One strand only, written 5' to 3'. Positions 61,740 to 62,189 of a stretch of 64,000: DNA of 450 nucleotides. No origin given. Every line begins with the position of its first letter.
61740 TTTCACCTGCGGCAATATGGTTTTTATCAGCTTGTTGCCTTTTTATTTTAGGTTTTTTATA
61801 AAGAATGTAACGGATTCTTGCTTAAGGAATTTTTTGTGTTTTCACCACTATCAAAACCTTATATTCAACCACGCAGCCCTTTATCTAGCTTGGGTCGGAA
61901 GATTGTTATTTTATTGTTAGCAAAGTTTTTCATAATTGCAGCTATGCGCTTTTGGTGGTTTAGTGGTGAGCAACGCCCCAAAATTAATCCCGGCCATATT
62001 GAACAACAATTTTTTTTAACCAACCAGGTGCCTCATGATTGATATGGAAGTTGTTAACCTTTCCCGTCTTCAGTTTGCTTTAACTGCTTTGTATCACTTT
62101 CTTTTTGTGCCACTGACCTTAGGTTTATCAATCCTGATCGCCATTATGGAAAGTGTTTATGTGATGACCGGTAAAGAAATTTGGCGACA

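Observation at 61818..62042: Small hydrophobic ORF translationally coupled to the cydA start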

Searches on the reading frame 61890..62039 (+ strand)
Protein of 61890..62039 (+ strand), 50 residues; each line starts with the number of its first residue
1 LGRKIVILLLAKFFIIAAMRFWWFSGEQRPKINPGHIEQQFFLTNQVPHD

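Call 26: search_protein_families(library=ncbifam, alignment_id=A1, max_evalue=0.01)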
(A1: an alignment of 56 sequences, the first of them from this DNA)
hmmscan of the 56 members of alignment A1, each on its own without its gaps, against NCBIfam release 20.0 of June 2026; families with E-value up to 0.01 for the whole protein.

A. member 1, seq(50 aa): 1 family
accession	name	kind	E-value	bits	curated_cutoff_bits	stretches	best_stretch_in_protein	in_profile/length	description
NF045611.1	small_CydP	equivalog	2.5e-06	27.3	29.6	1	1-42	1-42/45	cytochrome oxidase putative small subunit CydP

B. families by the number of members that match (of 56 scanned): 3 families
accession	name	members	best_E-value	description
NF045611.1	small_CydP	50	1.4e-14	cytochrome oxidase putative small subunit CydP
NF041627.1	NaLiK_antip_UmpA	1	0.0015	Na,Li,K/H(+) antiporter subunit UmpA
NF040661.1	Osc7112_2153fam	1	0.0096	Osc7112_2153 family protein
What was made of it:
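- On CydP (NF045611 / PF28236): The 50-aa core gives E 2.5e-6, 27.3 bits, aligning residues 1-42 to profile positions 1-42 of 45 (call 26). A profile of 55 upstream-of-cydA ORFs was used; 50 of the 56-ORF set (which includes the window ORF) match NF045611 at E<=0.01 (call 26).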

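Call 27: find_homologous_proteins(query=A1, max_evalue=0.001)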
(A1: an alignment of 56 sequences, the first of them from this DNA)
Query A1 (56 sequences) (50 aa, profile of the alignment): 256 proteins with E <= 0.001 among 1011 candidates; the best 120 are listed.
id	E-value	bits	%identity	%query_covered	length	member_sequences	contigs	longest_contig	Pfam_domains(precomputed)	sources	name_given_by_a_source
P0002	1.1e-17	81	29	78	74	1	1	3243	PF28236.1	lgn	-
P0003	1.6e-17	81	-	-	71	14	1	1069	PF28236.1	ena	-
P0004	1.7e-17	81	27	78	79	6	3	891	PF28236.1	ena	-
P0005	2.5e-17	80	27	78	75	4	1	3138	PF28236.1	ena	-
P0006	2.7e-17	80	29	58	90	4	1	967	PF28236.1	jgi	jgi:hypothetical protein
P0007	3.3e-17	80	27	78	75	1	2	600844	PF28236.1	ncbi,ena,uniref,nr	ncbi:hypothetical protein KK141_08495 [Dyella sp. LX-66]|uniref:cytochrome oxidase putative small su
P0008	3.4e-17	80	29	78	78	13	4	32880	PF28236.1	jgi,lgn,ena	-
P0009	3.8e-17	80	27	78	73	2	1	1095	PF28236.1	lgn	-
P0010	3.9e-17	80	-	-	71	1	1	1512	PF28236.1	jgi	jgi:hypothetical protein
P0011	4.4e-17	79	29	78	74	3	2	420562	PF28236.1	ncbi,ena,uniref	ncbi:cytochrome oxidase putative small subunit CydP [Dyella koreensis]|uniref:Uncharacterized protei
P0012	5.1e-17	79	27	78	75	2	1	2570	PF28236.1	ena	-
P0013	7.9e-17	79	32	58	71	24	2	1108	PF28236.1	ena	-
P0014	9.3e-17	78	29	78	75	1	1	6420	PF28236.1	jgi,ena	jgi:hypothetical protein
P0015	9.8e-17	78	-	-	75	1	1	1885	PF28236.1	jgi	jgi:hypothetical protein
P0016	1.1e-16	78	33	54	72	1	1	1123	PF28236.1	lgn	-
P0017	1.3e-16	78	27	78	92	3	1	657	PF28236.1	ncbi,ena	-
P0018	1.5e-16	78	30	60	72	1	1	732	PF28236.1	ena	-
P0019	1.6e-16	78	-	-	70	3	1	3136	PF28236.1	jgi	jgi:hypothetical protein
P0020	1.8e-16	77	24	98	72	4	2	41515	PF28236.1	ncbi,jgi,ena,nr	ncbi:MAG TPA: hypothetical protein VHC92_03440 [Rhodanobacteraceae bacterium]|jgi:hypothetical prote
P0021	2.0e-16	77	27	78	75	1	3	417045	PF28236.1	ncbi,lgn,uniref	ncbi:cytochrome oxidase putative small subunit CydP [Dyella sp. 2RAB6]|uniref:cytochrome oxidase put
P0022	2.9e-16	77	29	72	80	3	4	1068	PF28236.1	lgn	-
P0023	2.9e-16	77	32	58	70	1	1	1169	PF28236.1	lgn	-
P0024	3.2e-16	77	27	78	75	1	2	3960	PF28236.1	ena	-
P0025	3.6e-16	77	-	-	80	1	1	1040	PF28236.1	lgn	-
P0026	4.6e-16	76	26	72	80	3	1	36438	PF28236.1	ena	-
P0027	5.1e-16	76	28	68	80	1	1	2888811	PF28236.1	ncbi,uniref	ncbi:cytochrome oxidase putative small subunit CydP [Dyella sp. 20L07]|uniref:cytochrome oxidase put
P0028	5.3e-16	76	37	78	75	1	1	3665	PF28236.1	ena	-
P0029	5.5e-16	76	29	72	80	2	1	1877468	PF28236.1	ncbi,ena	-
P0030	5.5e-16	76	26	64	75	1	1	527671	PF28236.1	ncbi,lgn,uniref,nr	ncbi:cytochrome oxidase putative small subunit CydP [Dyella sp. C9]|uniref:cytochrome oxidase putati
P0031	6.4e-16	76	27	78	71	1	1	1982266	PF28236.1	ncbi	-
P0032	6.7e-16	76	30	100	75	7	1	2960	PF28236.1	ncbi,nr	ncbi:MAG: hypothetical protein JO278_13605 [Dyella sp.]|nr:hypothetical protein [Dyella sp.]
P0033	7.3e-16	76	-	-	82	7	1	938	PF28236.1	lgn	-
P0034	7.7e-16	76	31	68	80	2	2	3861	PF28236.1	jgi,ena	jgi:hypothetical protein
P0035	7.8e-16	75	32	78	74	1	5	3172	PF28236.1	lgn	-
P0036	8.3e-16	75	37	78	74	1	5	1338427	PF28236.1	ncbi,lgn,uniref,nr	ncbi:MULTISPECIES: cytochrome oxidase putative small subunit CydP [Dyella]|uniref:Uncharacterized pr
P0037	9.5e-16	75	-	-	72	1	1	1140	PF28236.1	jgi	jgi:hypothetical protein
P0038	1.0e-15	75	31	68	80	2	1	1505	PF28236.1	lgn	-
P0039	1.4e-15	75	-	-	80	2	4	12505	PF28236.1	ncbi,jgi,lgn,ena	jgi:hypothetical protein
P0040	1.4e-15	75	25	88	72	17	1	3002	PF28236.1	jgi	jgi:hypothetical protein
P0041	1.8e-15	74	32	78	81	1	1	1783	PF28236.1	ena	-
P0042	2.1e-15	74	34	78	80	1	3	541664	PF28236.1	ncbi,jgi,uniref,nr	ncbi:cytochrome oxidase putative small subunit CydP [Dyella sp. AtDHG13]|uniref:cytochrome oxidase p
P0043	2.1e-15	74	33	76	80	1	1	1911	PF28236.1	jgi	jgi:hypothetical protein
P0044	2.2e-15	74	40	78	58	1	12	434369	PF28236.1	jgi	-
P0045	2.2e-15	74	24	98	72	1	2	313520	PF28236.1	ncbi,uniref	ncbi:cytochrome oxidase putative small subunit CydP [Dokdonella soli]|uniref:Uncharacterized protein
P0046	2.4e-15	74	-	-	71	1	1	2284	PF28236.1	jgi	jgi:hypothetical protein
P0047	2.6e-15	74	41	78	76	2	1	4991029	PF28236.1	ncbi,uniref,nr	ncbi:cytochrome oxidase putative small subunit CydP [Dyella telluris]|uniref:Uncharacterized protein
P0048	3.1e-15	74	-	-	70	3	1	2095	PF28236.1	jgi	-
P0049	3.2e-15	74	35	52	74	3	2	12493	PF28236.1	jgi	jgi:hypothetical protein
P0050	3.3e-15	73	26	72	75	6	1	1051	PF28236.1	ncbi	-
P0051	4.3e-15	73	33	68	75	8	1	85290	PF28236.1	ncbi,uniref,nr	ncbi:cytochrome oxidase putative small subunit CydP [Dyella sp. EPa41]|uniref:cytochrome oxidase put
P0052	4.7e-15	73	-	-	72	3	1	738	PF28236.1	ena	-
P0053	5.1e-15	73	31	68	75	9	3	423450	PF28236.1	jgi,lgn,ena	-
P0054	5.3e-15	73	27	74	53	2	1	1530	PF28236.1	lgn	-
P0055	5.3e-15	73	27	82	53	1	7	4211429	PF28236.1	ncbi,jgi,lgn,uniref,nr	ncbi:cytochrome oxidase putative small subunit CydP [Methylocystis echinoides]|jgi:hypothetical prot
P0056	5.4e-15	73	31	72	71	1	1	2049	PF28236.1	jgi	jgi:hypothetical protein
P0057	5.8e-15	73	-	-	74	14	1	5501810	PF28236.1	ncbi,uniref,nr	ncbi:cytochrome oxidase putative small subunit CydP [Dyella sp. GSA-30]|uniref:cytochrome oxidase pu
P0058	7.1e-15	72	29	78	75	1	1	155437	PF28236.1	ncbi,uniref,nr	ncbi:cytochrome oxidase putative small subunit CydP [Dyella subtropica]|uniref:cytochrome oxidase pu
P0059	7.6e-15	72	30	76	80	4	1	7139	PF28236.1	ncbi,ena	ncbi:MAG TPA: hypothetical protein VGI53_16620 [Dyella sp.]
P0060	8.7e-15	72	-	-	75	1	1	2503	PF28236.1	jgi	jgi:hypothetical protein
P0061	8.8e-15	72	-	-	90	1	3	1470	PF28236.1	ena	-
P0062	9.0e-15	72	-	-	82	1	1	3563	PF28236.1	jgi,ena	-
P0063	1.0e-14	72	39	78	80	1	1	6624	PF28236.1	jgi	jgi:hypothetical protein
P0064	1.0e-14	72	39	78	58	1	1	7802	PF28236.1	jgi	jgi:hypothetical protein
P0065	1.1e-14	72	-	-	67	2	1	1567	PF28236.1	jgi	jgi:hypothetical protein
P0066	1.2e-14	72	30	76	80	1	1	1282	PF28236.1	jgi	-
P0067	1.3e-14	72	29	78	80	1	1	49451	PF28236.1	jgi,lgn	-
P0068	1.3e-14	72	-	-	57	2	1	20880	PF28236.1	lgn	-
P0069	1.3e-14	72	-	-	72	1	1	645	PF28236.1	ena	-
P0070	1.4e-14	71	33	76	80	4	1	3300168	PF28236.1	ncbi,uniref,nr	ncbi:cytochrome oxidase putative small subunit CydP [Dyella humicola]|uniref:cytochrome oxidase puta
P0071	1.4e-14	71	37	78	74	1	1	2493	PF28236.1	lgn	-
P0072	1.5e-14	71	-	-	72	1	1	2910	PF28236.1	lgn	-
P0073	1.7e-14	71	-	-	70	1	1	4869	PF28236.1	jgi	jgi:hypothetical protein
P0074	1.8e-14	71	-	-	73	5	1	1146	PF28236.1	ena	-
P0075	2.3e-14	71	34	78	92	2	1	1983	PF28236.1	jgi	jgi:hypothetical protein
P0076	2.3e-14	71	-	-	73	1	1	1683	PF28236.1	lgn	-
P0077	2.4e-14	71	-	-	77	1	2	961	PF28236.1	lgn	-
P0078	2.6e-14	71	-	-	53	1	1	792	PF28236.1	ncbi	-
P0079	2.6e-14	71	-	-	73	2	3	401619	PF28236.1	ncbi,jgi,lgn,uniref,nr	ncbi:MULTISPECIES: cytochrome oxidase putative small subunit CydP [Luteibacter]|jgi:hypothetical pro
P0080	2.6e-14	71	-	-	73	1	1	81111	PF28236.1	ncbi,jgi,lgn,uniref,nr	ncbi:hypothetical protein C8J98_11369 [Luteibacter sp. OK325]|jgi:hypothetical protein|uniref:cytoch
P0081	2.6e-14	71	34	78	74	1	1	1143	PF28236.1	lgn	-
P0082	2.9e-14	70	32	68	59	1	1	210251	PF28236.1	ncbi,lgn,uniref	ncbi:MAG: cytochrome oxidase putative small subunit CydP [Methylocystis sp.]|uniref:cytochrome oxida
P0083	3.0e-14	70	36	60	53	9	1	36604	PF28236.1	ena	-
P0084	3.1e-14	70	-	-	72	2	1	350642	PF28236.1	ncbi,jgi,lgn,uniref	ncbi:MAG TPA: hypothetical protein VGN46_06380 [Luteibacter sp.]|jgi:hypothetical protein|uniref:cyt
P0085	3.8e-14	70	-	-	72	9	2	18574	PF28236.1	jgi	jgi:hypothetical protein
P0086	3.8e-14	70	-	-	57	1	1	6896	PF28236.1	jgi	jgi:hypothetical protein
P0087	4.0e-14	70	-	-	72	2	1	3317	PF28236.1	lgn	-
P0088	4.2e-14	70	-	-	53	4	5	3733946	PF28236.1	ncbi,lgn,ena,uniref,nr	ncbi:cytochrome oxidase putative small subunit CydP [Methylocystis iwaonis]|uniref:cytochrome oxidas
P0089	4.2e-14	70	-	-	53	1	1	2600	PF28236.1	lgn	-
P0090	4.4e-14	70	-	-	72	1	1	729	PF28236.1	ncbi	-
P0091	4.4e-14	70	-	-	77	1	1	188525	PF28236.1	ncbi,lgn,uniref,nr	ncbi:hypothetical protein EC912_10899 [Luteibacter rhizovicinus]|uniref:Uncharacterized protein n=1 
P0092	4.6e-14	70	-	-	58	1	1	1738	PF28236.1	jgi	jgi:hypothetical protein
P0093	4.8e-14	70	-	-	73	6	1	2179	PF28236.1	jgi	-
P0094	4.8e-14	70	29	78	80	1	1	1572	PF28236.1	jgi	jgi:hypothetical protein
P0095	4.9e-14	70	30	74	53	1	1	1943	PF28236.1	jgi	jgi:hypothetical protein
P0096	5.4e-14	70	39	60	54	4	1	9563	PF28236.1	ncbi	-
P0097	5.8e-14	69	23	96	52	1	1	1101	PF28236.1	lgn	-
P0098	6.5e-14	69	29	78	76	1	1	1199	PF28236.1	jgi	jgi:hypothetical protein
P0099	6.7e-14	69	-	-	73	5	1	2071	PF28236.1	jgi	jgi:hypothetical protein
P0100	6.8e-14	69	28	74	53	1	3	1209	PF28236.1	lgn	-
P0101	7.4e-14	69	-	-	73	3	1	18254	PF28236.1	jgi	jgi:hypothetical protein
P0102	8.2e-14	69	-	-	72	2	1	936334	PF28236.1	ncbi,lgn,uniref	ncbi:cytochrome oxidase putative small subunit CydP [Luteibacter sp. CQ10]|uniref:cytochrome oxidase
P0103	8.3e-14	69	-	-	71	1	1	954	PF28236.1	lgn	-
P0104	8.6e-14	69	26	58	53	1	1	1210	PF28236.1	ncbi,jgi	jgi:hypothetical protein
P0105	9.1e-14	69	-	-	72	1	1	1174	PF28236.1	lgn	-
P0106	9.3e-14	69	-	-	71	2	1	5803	PF28236.1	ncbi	-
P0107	9.7e-14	69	30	76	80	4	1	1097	PF28236.1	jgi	jgi:hypothetical protein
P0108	9.9e-14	69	-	-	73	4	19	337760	PF28236.1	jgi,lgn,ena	jgi:hypothetical protein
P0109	1.0e-13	69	-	-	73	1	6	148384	PF28236.1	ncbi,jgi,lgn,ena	jgi:hypothetical protein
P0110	1.2e-13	68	-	-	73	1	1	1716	PF28236.1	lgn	-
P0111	1.3e-13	68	-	-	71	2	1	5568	PF28236.1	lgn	-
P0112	1.4e-13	68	-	-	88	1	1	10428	PF28236.1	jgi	jgi:hypothetical protein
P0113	1.5e-13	68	-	-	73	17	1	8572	PF28236.1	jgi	jgi:hypothetical protein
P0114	1.5e-13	68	31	62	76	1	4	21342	PF28236.1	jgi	jgi:hypothetical protein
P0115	1.7e-13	68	31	74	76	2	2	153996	PF28236.1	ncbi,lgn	-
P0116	1.8e-13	68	-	-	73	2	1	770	PF28236.1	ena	-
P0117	1.8e-13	68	-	-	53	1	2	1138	PF28236.1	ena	-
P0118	1.8e-13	68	-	-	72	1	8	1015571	PF28236.1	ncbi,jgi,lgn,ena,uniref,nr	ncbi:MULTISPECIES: cytochrome oxidase putative small subunit CydP [unclassified Luteibacter]|uniref:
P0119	2.0e-13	68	-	-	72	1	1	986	PF28236.1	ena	-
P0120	2.1e-13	68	-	-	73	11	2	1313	PF28236.1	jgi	-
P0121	2.2e-13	68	37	78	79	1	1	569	PF28236.1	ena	-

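Call 28: search_solved_structures(query=A1, max_evalue=10)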
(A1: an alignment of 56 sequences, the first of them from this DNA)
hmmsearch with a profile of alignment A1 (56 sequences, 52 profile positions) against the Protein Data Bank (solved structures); distinct sequences matched with E-value up to 10: 1.
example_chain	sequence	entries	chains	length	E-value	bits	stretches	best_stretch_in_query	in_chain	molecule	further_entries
1wgm_A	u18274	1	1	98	0.58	13.4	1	26-48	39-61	Ubiquitin conjugation factor E4A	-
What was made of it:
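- On CydH / CydY (YnhF) and any subunit seen in solved bd oxidase structures: The best hit was E 0.58, to an unrelated ubiquitin factor (call 28).
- No solved bd oxidase structure contains a homologue (call 28).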
